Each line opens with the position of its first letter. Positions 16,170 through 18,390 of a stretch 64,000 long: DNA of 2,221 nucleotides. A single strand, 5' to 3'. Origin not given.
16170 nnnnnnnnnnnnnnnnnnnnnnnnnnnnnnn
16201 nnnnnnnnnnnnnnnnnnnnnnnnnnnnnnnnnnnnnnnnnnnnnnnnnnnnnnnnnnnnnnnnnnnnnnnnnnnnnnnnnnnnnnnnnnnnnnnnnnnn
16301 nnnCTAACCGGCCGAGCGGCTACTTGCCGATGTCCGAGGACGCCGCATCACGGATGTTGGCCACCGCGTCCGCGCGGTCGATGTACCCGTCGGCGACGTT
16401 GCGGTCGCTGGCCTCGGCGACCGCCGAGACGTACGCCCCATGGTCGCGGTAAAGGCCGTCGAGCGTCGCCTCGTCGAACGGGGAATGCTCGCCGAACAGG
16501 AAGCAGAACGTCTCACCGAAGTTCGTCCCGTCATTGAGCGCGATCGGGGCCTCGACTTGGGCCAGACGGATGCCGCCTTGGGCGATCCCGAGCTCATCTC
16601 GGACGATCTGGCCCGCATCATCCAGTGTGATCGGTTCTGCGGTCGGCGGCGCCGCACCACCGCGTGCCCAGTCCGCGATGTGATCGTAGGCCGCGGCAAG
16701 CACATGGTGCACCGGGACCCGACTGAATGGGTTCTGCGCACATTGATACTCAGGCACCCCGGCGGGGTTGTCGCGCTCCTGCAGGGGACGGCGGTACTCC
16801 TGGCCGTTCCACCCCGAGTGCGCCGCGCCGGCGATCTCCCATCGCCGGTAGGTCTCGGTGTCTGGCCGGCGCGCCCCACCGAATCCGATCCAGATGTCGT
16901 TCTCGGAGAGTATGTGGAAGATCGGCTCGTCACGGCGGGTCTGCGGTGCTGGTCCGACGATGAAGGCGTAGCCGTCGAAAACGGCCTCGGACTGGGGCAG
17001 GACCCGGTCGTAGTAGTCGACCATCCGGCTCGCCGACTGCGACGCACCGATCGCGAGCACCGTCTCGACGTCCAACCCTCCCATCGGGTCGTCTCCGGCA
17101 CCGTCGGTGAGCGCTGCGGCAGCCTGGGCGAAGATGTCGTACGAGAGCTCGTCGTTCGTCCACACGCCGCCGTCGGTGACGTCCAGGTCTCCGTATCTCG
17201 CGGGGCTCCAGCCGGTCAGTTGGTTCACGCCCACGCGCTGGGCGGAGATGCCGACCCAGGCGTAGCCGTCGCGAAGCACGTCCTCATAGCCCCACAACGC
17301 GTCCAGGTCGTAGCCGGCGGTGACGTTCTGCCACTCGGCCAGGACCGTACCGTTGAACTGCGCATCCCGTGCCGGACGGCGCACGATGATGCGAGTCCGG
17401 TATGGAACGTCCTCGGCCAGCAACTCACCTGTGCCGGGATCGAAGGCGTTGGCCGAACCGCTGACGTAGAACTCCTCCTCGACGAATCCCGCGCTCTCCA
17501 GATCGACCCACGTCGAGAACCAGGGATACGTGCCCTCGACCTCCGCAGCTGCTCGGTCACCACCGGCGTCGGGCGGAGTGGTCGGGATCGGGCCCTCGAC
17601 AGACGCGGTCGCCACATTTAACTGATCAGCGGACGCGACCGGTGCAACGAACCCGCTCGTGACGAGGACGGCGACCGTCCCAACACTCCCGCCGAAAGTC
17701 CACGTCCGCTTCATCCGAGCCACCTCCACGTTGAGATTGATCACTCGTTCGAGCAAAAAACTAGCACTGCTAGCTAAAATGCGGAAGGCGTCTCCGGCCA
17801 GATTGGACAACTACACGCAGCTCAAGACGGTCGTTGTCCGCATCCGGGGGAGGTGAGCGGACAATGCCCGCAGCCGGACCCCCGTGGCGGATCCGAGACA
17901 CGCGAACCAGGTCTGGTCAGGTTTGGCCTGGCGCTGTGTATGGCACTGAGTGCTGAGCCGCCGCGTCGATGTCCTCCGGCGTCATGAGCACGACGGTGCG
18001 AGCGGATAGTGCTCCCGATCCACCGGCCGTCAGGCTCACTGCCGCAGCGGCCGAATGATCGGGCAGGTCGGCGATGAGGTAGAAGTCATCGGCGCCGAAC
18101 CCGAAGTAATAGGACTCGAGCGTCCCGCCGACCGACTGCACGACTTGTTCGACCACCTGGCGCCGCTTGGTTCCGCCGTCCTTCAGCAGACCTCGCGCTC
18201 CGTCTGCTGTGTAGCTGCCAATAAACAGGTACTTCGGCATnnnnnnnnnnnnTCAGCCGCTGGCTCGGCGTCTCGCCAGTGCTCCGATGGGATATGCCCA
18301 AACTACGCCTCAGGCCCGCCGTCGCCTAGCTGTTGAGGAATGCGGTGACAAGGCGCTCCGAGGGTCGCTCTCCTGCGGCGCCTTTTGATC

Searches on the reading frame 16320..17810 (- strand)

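Call 62: search_protein_families(library=pfam, proteins=[window:16320-17810:-], max_evalue=0.0001)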
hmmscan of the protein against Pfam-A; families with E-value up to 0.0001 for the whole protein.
window:16320-17810:- (496 aa): 1 family
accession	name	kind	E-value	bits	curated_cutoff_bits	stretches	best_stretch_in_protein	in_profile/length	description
PF20091.5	Abhydrolase_10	-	1e-129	433.7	23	1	78-485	8-427/429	Alpha/beta hydrolase domain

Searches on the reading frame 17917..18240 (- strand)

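Call 62: search_protein_families(library=pfam, proteins=[window:17917-18240:-], max_evalue=0.0001)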
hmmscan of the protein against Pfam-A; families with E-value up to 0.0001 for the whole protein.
window:17917-18240:- (107 aa): 1 family
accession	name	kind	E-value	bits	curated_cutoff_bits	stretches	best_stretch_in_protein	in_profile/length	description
PF08734.17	GYD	-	3.3e-27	94.8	31.4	1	4-94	1-90/91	GYD domain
